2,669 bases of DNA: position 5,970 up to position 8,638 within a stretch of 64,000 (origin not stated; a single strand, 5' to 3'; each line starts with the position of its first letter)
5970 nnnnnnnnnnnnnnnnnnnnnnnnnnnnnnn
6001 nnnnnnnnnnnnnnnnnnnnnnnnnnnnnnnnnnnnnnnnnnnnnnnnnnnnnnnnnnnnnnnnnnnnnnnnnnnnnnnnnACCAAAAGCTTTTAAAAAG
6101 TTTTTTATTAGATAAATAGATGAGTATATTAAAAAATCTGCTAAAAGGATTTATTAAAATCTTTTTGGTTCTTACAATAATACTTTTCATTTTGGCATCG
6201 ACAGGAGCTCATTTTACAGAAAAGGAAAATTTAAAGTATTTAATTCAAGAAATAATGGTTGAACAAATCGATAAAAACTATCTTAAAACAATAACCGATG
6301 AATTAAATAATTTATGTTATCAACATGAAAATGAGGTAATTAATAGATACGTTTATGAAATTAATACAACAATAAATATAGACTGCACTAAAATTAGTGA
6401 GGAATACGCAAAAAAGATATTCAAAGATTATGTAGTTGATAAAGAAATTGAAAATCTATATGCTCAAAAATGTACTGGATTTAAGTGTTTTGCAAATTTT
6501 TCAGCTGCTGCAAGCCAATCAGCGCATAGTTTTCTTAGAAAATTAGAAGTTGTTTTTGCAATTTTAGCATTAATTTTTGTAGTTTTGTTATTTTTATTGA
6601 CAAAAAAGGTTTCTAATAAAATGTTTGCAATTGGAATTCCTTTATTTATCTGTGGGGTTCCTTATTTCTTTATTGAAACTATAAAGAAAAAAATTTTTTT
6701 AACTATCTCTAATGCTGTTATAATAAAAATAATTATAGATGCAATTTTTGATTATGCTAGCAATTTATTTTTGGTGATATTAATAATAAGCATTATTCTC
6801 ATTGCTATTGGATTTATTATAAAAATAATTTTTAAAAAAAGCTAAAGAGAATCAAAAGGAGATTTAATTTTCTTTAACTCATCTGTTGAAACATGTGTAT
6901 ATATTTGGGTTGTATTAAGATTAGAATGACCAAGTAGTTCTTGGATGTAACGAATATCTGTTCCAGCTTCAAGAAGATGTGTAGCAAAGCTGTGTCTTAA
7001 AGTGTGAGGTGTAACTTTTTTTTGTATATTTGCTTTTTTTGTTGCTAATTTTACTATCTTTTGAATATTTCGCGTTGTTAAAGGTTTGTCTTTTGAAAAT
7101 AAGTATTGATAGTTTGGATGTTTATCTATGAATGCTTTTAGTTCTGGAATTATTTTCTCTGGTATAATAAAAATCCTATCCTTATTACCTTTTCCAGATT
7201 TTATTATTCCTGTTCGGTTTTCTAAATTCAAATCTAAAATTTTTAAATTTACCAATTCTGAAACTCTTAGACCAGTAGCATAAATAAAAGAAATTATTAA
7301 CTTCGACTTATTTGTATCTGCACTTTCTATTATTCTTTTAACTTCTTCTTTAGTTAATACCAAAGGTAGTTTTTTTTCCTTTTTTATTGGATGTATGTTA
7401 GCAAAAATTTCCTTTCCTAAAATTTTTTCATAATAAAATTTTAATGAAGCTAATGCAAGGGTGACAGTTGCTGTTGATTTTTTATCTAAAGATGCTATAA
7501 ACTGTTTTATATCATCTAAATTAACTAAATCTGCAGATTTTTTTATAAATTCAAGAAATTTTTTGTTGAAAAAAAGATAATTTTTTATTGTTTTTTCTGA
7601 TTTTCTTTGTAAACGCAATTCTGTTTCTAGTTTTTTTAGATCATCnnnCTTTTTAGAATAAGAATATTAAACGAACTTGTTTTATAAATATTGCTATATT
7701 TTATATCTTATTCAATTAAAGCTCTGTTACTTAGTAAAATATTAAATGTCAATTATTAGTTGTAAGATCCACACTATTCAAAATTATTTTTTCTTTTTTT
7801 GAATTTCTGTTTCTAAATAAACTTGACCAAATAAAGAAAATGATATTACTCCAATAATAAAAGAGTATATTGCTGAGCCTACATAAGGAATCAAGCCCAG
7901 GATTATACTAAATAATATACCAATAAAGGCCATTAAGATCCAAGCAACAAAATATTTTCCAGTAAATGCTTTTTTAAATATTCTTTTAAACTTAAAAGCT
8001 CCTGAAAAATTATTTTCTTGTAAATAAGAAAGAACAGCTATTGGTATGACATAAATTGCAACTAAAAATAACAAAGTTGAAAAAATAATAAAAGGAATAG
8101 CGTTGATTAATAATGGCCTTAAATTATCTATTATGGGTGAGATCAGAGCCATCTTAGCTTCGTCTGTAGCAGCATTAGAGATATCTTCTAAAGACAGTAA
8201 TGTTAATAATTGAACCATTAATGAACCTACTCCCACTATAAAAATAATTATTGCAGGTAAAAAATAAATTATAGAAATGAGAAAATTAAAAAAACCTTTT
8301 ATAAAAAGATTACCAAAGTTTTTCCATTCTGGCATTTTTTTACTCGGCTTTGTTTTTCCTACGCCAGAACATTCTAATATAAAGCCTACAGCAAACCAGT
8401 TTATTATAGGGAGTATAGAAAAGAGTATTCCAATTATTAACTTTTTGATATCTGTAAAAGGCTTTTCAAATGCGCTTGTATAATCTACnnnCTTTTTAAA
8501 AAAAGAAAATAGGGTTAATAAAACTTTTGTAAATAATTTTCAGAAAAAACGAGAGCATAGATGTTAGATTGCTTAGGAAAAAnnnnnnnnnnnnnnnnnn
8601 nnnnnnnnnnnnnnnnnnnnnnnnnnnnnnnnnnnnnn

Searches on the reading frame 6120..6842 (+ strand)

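Call 16: search_protein_families(library=pfam, proteins=[window:6120-6842:+], max_evalue=0.001)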
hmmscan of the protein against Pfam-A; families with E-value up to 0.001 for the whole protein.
window:6120-6842:+ (241 aa): 1 family
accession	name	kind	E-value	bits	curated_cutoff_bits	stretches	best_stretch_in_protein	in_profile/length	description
PF13273.12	DUF4064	-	0.00013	22.6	32.1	0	115-184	41-101/102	Protein of unknown function (DUF4064)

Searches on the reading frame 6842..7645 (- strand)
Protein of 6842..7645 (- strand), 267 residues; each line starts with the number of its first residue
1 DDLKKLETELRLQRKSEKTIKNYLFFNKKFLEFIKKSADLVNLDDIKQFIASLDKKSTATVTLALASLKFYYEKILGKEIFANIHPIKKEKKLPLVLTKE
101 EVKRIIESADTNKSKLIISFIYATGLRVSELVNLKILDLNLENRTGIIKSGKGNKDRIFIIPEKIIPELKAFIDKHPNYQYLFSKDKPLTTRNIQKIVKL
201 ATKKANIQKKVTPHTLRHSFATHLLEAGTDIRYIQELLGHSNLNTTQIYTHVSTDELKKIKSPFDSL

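Call 16: search_protein_families(library=pfam, proteins=[window:6842-7645:-], max_evalue=0.001)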
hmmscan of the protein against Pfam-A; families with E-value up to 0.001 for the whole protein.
window:6842-7645:- (267 aa): 3 families
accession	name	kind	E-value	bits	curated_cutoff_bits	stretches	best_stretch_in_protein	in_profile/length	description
PF00589.27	Phage_integrase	-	2.3e-46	158.1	27.1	1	96-254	2-170/172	Phage integrase family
PF13495.12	Phage_int_SAM_4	-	1.3e-13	51.5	27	1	3-80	2-83/85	Phage integrase, N-terminal SAM-like domain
PF02899.23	Phage_int_SAM_1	-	0.00047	20.8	22.3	1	7-72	5-76/83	Phage integrase, N-terminal SAM-like domain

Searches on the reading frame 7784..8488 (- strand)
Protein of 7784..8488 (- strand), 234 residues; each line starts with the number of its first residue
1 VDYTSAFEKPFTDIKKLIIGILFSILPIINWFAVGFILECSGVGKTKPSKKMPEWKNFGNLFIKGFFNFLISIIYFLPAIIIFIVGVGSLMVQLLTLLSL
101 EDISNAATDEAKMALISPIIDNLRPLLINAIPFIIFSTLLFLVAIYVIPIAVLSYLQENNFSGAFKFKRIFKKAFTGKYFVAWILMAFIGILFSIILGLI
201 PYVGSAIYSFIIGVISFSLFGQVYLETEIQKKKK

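Call 16: search_protein_families(library=pfam, proteins=[window:7784-8488:-], max_evalue=0.001)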
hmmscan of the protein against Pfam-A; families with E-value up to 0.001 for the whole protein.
window:7784-8488:- (234 aa): 1 family
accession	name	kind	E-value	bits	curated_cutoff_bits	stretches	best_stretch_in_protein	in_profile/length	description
PF13197.11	DUF4013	-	2.5e-23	83.1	26.9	1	19-201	2-167/168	Protein of unknown function (DUF4013)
